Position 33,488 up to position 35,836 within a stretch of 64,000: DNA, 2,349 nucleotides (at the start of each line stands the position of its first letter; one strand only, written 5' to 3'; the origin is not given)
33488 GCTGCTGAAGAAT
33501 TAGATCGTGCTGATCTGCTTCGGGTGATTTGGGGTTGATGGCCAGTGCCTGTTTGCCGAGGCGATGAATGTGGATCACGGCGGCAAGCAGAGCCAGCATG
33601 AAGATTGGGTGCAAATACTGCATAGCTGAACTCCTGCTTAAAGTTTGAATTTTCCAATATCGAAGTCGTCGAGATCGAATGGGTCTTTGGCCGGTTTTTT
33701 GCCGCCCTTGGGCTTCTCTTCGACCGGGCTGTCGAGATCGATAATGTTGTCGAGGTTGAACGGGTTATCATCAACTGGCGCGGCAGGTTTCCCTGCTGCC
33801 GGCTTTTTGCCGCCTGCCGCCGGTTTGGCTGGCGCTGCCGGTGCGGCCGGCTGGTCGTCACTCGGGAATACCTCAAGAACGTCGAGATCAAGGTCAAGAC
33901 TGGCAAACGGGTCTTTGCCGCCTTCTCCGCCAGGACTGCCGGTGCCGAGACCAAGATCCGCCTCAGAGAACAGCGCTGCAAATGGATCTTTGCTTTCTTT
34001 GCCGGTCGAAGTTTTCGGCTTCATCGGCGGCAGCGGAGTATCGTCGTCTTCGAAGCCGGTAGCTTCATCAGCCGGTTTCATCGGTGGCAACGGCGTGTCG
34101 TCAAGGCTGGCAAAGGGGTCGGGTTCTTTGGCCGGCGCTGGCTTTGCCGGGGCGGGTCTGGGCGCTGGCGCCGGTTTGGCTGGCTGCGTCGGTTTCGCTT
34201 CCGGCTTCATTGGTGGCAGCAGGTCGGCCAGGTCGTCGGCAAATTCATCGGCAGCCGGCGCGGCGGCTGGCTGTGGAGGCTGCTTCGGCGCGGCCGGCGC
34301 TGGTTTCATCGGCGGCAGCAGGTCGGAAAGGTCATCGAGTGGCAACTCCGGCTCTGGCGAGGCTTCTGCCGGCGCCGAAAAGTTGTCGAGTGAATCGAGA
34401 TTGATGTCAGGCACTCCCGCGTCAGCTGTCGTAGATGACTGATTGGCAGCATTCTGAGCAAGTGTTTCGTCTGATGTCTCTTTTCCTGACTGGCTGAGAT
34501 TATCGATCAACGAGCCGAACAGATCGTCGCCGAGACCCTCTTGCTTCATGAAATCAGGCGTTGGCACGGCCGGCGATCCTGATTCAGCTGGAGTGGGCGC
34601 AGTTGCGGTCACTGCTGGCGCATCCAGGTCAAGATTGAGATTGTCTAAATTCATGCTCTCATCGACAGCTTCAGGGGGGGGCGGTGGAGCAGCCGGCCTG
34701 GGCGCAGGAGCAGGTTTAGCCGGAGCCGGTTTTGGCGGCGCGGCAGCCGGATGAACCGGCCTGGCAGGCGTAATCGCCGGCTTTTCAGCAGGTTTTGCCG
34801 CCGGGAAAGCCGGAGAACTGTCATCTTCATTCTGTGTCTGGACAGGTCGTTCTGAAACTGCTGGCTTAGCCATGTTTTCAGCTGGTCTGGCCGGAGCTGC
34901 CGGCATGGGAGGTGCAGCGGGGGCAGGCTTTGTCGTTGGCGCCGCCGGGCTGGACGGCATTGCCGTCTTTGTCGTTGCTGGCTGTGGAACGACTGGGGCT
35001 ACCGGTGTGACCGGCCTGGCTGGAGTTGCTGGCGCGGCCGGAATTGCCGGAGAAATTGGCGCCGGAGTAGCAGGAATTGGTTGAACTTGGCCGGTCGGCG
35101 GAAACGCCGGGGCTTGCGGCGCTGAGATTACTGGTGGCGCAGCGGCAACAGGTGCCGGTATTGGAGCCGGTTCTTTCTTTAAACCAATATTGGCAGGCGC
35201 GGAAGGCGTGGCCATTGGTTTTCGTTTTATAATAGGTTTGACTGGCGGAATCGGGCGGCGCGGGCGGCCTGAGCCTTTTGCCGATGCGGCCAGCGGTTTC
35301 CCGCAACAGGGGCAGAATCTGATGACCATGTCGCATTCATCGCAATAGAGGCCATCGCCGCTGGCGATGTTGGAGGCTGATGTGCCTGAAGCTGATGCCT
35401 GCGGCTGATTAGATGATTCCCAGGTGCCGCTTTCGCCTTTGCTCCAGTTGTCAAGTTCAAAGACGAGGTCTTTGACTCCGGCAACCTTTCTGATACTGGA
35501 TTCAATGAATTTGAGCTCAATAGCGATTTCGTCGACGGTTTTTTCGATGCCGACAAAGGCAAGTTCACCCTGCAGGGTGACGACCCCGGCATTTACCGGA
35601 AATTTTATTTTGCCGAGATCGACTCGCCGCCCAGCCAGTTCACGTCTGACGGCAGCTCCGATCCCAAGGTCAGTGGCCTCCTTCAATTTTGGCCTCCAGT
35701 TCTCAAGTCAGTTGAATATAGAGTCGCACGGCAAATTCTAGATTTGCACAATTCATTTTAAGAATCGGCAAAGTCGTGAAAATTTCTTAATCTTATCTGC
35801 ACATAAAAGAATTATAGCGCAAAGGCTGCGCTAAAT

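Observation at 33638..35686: Cytoplasmic BON plus zinc-ribbon protein with a 550-aa disordered tail carrying repeated LPPMKP and DPF/NPF-like motifs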

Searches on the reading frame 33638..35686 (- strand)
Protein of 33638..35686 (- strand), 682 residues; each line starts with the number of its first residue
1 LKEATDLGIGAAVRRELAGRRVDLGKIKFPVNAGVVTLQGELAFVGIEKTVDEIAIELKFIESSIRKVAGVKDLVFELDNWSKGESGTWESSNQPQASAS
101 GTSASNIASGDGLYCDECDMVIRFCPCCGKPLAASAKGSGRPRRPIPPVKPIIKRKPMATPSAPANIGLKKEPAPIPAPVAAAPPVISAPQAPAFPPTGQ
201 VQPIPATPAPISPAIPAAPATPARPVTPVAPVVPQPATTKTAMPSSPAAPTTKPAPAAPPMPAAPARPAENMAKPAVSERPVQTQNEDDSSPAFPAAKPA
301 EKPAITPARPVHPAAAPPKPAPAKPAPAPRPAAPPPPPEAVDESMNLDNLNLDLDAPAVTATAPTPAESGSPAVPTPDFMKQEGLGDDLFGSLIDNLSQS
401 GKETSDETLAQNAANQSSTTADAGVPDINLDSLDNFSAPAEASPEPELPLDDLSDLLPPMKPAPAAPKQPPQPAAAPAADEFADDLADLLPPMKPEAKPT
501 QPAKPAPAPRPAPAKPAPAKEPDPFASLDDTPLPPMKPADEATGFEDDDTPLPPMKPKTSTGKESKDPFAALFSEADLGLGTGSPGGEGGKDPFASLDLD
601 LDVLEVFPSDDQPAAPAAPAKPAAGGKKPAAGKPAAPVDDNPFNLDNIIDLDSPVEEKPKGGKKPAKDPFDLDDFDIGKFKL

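Call 3: search_protein_families(library=pfam, proteins=[window:33638-35686:-], max_evalue=1)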
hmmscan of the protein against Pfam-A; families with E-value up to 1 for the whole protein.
window:33638-35686:- (682 aa): 0 families

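Call 7: find_homologous_proteins(query=window:33638-35686:-, max_evalue=0.001)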
Query window:33638-35686:- (682 aa): 53 proteins with E <= 0.001 among 8000 candidates.
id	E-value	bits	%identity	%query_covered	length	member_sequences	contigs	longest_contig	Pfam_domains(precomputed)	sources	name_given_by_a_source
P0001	0.0e+0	1431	100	100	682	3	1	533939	-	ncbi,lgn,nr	ncbi:MAG: hypothetical protein GQF41_1654 [Candidatus Rifleibacterium amylolyticum]|nr:MAG: hypothet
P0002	4.6e-258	877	63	100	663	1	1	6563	-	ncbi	-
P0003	9.6e-247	839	65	100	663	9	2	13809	-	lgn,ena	-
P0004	8.2e-196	671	56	100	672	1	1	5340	-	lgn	-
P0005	3.7e-120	421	49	84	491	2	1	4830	-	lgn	-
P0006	5.5e-118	414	42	100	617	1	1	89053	-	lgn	-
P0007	1.6e-112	396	40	100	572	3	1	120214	-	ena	-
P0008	3.2e-112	395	43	100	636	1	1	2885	-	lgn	-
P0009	7.6e-110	387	40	100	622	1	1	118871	-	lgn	-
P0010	7.9e-109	384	42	100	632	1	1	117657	-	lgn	-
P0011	4.0e-104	368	52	38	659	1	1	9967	-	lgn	-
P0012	7.0e-104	367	47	47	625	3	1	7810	-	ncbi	-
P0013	6.9e-103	364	39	100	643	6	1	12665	-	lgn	-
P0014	5.0e-102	361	63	20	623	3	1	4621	-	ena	-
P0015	1.2e-101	360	40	100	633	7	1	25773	-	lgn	-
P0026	2.9e-95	339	41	40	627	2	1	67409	-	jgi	-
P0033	5.2e-72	262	44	23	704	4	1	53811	-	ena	-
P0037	6.6e-66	242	62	24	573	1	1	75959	-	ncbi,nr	ncbi:MAG: hypothetical protein PHF29_00115 [Candidatus Riflebacteria bacterium]|nr:hypothetical prot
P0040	5.9e-61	225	43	40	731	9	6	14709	-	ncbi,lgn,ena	-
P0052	1.7e-38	151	40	32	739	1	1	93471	-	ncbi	-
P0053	3.4e-32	130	34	45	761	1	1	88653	-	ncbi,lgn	ncbi:MAG: hypothetical protein WA705_24040 [Candidatus Ozemobacteraceae bacterium]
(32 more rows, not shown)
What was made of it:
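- The product is 100% identical to a Rifleibacterium hypothetical protein, and there are 53 full-length homologues (call 7).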

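Call 19: find_encoding_contigs(protein=P0053, flank=6000, max_places=2)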
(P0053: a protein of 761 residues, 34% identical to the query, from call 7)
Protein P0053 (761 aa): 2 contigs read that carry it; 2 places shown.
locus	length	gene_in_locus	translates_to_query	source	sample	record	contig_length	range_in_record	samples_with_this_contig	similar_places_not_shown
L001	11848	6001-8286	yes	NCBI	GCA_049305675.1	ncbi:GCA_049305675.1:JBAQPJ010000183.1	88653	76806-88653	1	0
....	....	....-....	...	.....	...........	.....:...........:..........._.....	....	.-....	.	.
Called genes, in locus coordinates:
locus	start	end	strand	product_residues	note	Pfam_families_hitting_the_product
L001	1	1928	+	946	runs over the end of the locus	PF07228:SpoIIE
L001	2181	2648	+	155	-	-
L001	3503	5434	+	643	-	PF01566:Nramp, PF00582:Usp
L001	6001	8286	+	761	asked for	-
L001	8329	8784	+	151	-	PF13301:DUF4079 (faint)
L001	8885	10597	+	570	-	PF09976:TPR_21 (faint), PF13174:TPR_6 (faint), PF25063:ARM_TT21_C (faint), PF12895:ANAPC3 (faint), PF23914:TPR_CcmH_CycH, PF14559:TPR_19 (weak), PF13432:TPR_16 (weak), PF13432:TPR_16 (weak), +15 more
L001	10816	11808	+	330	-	-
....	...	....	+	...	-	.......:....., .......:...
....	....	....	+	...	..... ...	-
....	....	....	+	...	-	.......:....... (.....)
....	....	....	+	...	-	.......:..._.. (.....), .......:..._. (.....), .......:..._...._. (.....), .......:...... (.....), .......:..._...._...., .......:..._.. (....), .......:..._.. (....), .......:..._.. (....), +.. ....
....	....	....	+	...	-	-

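Call 21: find_encoding_contigs(protein=P0052, flank=7000, max_places=1)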
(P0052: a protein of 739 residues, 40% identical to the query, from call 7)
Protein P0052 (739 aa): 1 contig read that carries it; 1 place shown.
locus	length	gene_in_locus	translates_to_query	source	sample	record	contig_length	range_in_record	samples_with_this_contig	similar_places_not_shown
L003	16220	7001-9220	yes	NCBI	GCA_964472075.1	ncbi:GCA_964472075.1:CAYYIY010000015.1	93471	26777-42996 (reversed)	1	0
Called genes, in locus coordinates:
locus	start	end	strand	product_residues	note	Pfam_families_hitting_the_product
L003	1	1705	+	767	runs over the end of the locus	PF00270:DEAD, PF04851:ResIII, PF22527:DEXQc_Suv3 (weak), PF08148:DSHCT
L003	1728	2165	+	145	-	PF02367:TsaE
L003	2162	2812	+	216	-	PF00814:TsaD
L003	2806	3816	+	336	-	PF00814:TsaD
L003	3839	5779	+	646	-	PF02518:HATPase_c, PF13589:HATPase_c_3, PF01119:DNA_mis_repair, PF08676:MutL_C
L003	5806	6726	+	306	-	PF01715:IPPT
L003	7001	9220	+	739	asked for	-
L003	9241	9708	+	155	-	PF13301:DUF4079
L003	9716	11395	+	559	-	PF12895:ANAPC3 (faint), PF13414:TPR_11 (faint), PF13428:TPR_14 (faint), PF23914:TPR_CcmH_CycH, PF24575:TPR_Slam (faint), PF00515:TPR_1 (faint), PF13432:TPR_16 (weak), PF14559:TPR_19, +3 more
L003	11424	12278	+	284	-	PF07963:N_methyl (weak)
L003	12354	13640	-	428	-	PF00202:Aminotran_3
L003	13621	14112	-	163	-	PF13404:HTH_AsnC-type, PF22451:NirdL-like_HTH, PF17805:AsnC_trans_reg2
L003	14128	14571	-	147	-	PF13404:HTH_AsnC-type (weak), PF22451:NirdL-like_HTH, PF17805:AsnC_trans_reg2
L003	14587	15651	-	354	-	PF04055:Radical_SAM, PF13186:SPASM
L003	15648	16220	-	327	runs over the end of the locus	PF00490:ALAD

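Call 22: find_encoding_contigs(protein=P0037, flank=7000, max_places=1)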
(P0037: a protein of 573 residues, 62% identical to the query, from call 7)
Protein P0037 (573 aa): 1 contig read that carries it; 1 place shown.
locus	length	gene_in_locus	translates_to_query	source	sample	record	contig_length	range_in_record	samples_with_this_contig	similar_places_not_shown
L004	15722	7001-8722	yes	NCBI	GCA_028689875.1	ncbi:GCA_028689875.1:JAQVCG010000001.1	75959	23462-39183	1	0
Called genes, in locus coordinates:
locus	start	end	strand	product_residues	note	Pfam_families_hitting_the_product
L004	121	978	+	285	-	PF00941:FAD_binding_5, PF03450:CO_deh_flav_C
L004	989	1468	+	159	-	PF00111:Fer2, PF13085:Fer2_3, PF01799:Fer2_2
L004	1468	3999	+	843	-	PF01315:Ald_Xan_dh_C, PF02738:MoCoBD_1, PF20256:MoCoBD_2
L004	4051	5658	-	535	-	PF00005:ABC_tran, PF00931:NB-ARC (faint), PF02463:SMC_N (faint), PF02492:cobW (faint), PF03266:NTPase_1 (faint), PF12848:ABC_tran_Xtn, PF00005:ABC_tran, PF13304:AAA_21 (weak), +7 more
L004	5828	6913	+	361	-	PF13424:TPR_12 (faint), PF13428:TPR_14 (faint), PF13432:TPR_16 (weak), PF00515:TPR_1 (weak), PF07719:TPR_2 (weak), PF13181:TPR_8 (weak), PF13414:TPR_11 (weak), PF13646:HEAT_2 (weak), +3 more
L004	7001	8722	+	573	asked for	-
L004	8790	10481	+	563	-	PF13431:TPR_17 (faint), PF23914:TPR_CcmH_CycH (faint), PF12895:ANAPC3 (faint), PF13424:TPR_12 (weak), PF00515:TPR_1 (weak), PF14559:TPR_19, PF13432:TPR_16 (weak), PF13414:TPR_11 (weak), +6 more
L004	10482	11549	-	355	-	-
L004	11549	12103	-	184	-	-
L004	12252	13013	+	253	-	PF13620:CarboxypepD_reg (weak)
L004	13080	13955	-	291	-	PF04542:Sigma70_r2, PF04539:Sigma70_r3, PF04545:Sigma70_r4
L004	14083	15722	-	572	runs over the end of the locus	PF10087:DUF2325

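Call 39: find_encoding_contigs(protein=P0040, flank=6000, max_places=1)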
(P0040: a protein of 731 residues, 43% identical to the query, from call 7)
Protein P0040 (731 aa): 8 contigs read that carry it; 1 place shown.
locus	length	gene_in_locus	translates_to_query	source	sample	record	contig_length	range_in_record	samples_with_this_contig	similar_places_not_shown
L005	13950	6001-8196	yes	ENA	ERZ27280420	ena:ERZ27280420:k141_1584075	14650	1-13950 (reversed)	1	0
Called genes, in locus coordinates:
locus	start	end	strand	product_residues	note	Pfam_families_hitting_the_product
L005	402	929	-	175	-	PF13958:ToxN_toxin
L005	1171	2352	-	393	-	-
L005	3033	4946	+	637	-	PF02518:HATPase_c, PF13589:HATPase_c_3, PF01119:DNA_mis_repair, PF08676:MutL_C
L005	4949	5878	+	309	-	PF01745:IPT (weak), PF01715:IPPT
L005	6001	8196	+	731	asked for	-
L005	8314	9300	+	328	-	PF00490:ALAD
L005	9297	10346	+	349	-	PF04055:Radical_SAM, PF13186:SPASM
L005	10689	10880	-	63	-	-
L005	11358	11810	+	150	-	PF13404:HTH_AsnC-type (weak), PF22451:NirdL-like_HTH, PF17805:AsnC_trans_reg2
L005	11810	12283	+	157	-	PF22451:NirdL-like_HTH, PF17805:AsnC_trans_reg2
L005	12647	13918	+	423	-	PF00202:Aminotran_3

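Call 40: find_encoding_contigs(protein=P0033, flank=6000, max_places=1)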
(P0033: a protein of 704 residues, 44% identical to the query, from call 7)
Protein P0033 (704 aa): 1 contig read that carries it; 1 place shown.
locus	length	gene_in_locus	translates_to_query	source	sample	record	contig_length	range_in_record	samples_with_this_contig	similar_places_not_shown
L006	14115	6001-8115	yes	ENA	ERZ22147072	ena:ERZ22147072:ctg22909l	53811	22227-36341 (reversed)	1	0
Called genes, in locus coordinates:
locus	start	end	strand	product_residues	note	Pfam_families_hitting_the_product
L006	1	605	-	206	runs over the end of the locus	PF13241:NAD_binding_7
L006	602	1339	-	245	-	PF01578:Cytochrom_C_asm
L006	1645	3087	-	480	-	PF02085:Cytochrom_CIII (faint), PF13435:Cytochrome_C554 (faint), PF14522:Cytochrome_C7 (faint), PF09699:Paired_CXXCH_1 (faint), PF14537:Cytochrom_c3_2 (faint)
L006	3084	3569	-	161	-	-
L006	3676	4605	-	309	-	-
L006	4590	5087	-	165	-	PF00578:AhpC-TSA, PF08534:Redoxin, PF13098:Thioredoxin_2 (weak), PF13905:Thioredoxin_8 (weak)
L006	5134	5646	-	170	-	PF08534:Redoxin, PF00578:AhpC-TSA, PF13098:Thioredoxin_2 (weak), PF13905:Thioredoxin_8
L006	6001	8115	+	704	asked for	-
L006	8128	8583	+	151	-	PF13301:DUF4079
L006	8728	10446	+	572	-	PF00515:TPR_1 (weak), PF13181:TPR_8 (weak), PF14559:TPR_19, PF23914:TPR_CcmH_CycH (weak), PF13414:TPR_11, PF14559:TPR_19 (weak), PF13414:TPR_11 (weak), PF13432:TPR_16, +14 more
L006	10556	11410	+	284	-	PF07963:N_methyl (weak)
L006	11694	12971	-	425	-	PF00202:Aminotran_3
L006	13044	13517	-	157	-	PF22451:NirdL-like_HTH, PF17805:AsnC_trans_reg2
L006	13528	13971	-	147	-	PF22451:NirdL-like_HTH, PF17805:AsnC_trans_reg2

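Call 41: find_encoding_contigs(protein=P0026, flank=6000, max_places=1)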
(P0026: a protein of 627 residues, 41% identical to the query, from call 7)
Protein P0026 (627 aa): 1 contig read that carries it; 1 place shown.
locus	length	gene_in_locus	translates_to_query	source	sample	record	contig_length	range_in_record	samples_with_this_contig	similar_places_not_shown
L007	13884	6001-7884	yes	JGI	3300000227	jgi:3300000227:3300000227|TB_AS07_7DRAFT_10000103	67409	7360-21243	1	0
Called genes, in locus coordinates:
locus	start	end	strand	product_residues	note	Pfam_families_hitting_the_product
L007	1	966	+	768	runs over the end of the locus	PF00270:DEAD, PF04851:ResIII, PF22527:DEXQc_Suv3 (weak), PF08148:DSHCT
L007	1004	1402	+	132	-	PF02367:TsaE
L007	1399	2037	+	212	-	PF00814:TsaD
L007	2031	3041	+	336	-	PF00814:TsaD, PF22521:HypF_C_2 (faint)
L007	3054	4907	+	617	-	PF02518:HATPase_c, PF13589:HATPase_c_3, PF01119:DNA_mis_repair, PF08676:MutL_C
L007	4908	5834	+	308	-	PF01715:IPPT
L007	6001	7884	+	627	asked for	-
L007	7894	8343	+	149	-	PF13301:DUF4079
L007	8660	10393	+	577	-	PF23914:TPR_CcmH_CycH (faint), PF04733:Coatomer_E (faint), PF00515:TPR_1, PF07719:TPR_2 (weak), PF13414:TPR_11 (weak), PF14559:TPR_19, PF13414:TPR_11 (weak), PF13424:TPR_12 (weak), +10 more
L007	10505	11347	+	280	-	PF07963:N_methyl (weak)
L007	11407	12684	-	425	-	PF00202:Aminotran_3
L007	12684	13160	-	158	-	PF22451:NirdL-like_HTH, PF17805:AsnC_trans_reg2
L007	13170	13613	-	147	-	PF22451:NirdL-like_HTH, PF17805:AsnC_trans_reg2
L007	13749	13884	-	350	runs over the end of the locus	PF04055:Radical_SAM, PF13186:SPASM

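Call 44: search_protein_families(library=ncbifam, proteins=[window:33638-35686:-], max_evalue=0.1)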
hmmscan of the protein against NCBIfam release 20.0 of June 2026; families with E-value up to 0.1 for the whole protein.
window:33638-35686:- (682 aa): 0 families

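Call 54: predict_structure(alignment_id=A3)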
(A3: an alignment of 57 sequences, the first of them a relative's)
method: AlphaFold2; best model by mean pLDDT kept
length: 682 residues; sequences in the alignment: 57
mean_pLDDT: 54.0   pTM: 0.33
mean pLDDT of the five models: 54.0, 53.9, 49.7, 48.0, 46.8
residues with pLDDT >= 90: 81; 70-90: 32; 50-70: 181; < 50: 388
segments of 3 or more residues with pLDDT < 50: 97-109, 138-143, 152-156, 158-160, 165-172, 176-178, 180-195, 197-225, 230-254, 265-274, 276-280, 282-291, 296-298, 300-309, 338-356, 358-363, 367-371, 376-388, 391-393, 395-432, 434-441, 445-452, 462-469, 478-481, 495-501, 503-508, 510-517, 519-523, 525-531, 535-547, 578-587, 606-612, 614-621, 623-630, 632-638, 655-661
pLDDT, mean of each block of 10 residues (from residue 1): 78 96 96 96 93 94 96 96 90 60 47 77 81 55 49 48 43 43 42 44 42 43 48 44 46 50 47 44 39 42 45 52 54 52 39 38 40 42 42 45 35 32 39 45 45 53 44 47 51 48 43 45 44 45 45 55 56 54 45 56 50 43 44 48 61 51 58 68 60
secondary structure, 60 per line:
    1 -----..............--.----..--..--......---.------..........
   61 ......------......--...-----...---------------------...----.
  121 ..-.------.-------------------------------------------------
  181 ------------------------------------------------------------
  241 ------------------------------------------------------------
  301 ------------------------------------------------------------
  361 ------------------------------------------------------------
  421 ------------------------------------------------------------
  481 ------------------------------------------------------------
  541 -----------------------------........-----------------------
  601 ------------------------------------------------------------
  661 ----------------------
elements in order (helices of 4 or more, strands of 3 or more residues): H6-19 E35-40 H51-66 E73-78 E81-83 E89-91 E113-115 E120-122 H570-577
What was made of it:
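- On Disordered hub or scaffold carrying short linear motifs (functional class): In the full-length AF2 model, 388 of 682 residues have pLDDT below 50, and the tail has no secondary structure apart from helix 570-577 (call 54). pLDDT is only a proxy for disorder.
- Checked: The tail of about 550 aa (residues 135-682) is predicted disordered: AF2 pLDDT is mostly below 50 (call 54).
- pLDDT is below 50, with small rises at the motifs (call 54). The full-length AF2 model shows no confident contact of any motif (call 54). The tip has the highest pLDDT in the tail, 58-68 (call 54).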

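Call 77: search_protein_families(library=padloc, proteins=[window:33638-35686:-], max_evalue=0.1)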
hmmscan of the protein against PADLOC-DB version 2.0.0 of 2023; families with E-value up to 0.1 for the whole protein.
window:33638-35686:- (682 aa): 0 families

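Call 78: search_protein_families(library=phrogs, proteins=[window:33638-35686:-], max_evalue=0.1)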
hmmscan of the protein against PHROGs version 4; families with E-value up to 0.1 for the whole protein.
window:33638-35686:- (682 aa): 0 families
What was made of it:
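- Tried and rejected: Pfam, NCBIfam, PADLOC and PHROGs gave no significant family for the protein (calls 3, 44, 77, 78).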

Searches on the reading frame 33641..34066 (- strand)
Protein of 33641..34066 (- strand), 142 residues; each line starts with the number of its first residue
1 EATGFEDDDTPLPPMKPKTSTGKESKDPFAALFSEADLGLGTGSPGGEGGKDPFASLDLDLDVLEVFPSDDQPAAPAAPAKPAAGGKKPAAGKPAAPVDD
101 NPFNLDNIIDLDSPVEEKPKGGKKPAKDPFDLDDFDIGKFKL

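Call 48: find_homologous_proteins(query=window:33641-34066:-, max_evalue=0.01)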
Query seq(142 aa) (142 aa): 5 proteins with E <= 0.01 among 1651 candidates.
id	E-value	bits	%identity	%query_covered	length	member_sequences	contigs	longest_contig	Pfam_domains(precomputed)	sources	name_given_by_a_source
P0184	2.3e-75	270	93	99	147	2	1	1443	-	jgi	-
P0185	1.2e-32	131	66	80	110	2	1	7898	-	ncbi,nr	ncbi:MAG: hypothetical protein PHD82_07590, partial [Candidatus Riflebacteria bacterium]|nr:hypothet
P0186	1.5e-30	125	57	90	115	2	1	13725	-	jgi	jgi:hypothetical protein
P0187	1.0e-28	119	58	83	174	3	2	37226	-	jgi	jgi:hypothetical protein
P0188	1.6e-7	50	34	96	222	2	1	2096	-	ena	-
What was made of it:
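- A search with the tail alone found no other protein family carrying these motifs (call 48), so there is no evidence for a shared motif network.
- Tried and rejected: The tail alone against 5.8 billion proteins found only fragments of orthologues, so the motifs are not shared with another family (call 48).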

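Call 86: search_solved_structures(query=window:33641-34066:-, max_evalue=10, show_alignments=3)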
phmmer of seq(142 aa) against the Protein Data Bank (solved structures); distinct sequences matched with E-value up to 10: 0.
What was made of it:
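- Tried and rejected: The tail alone against PDB sequences found nothing (call 86).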
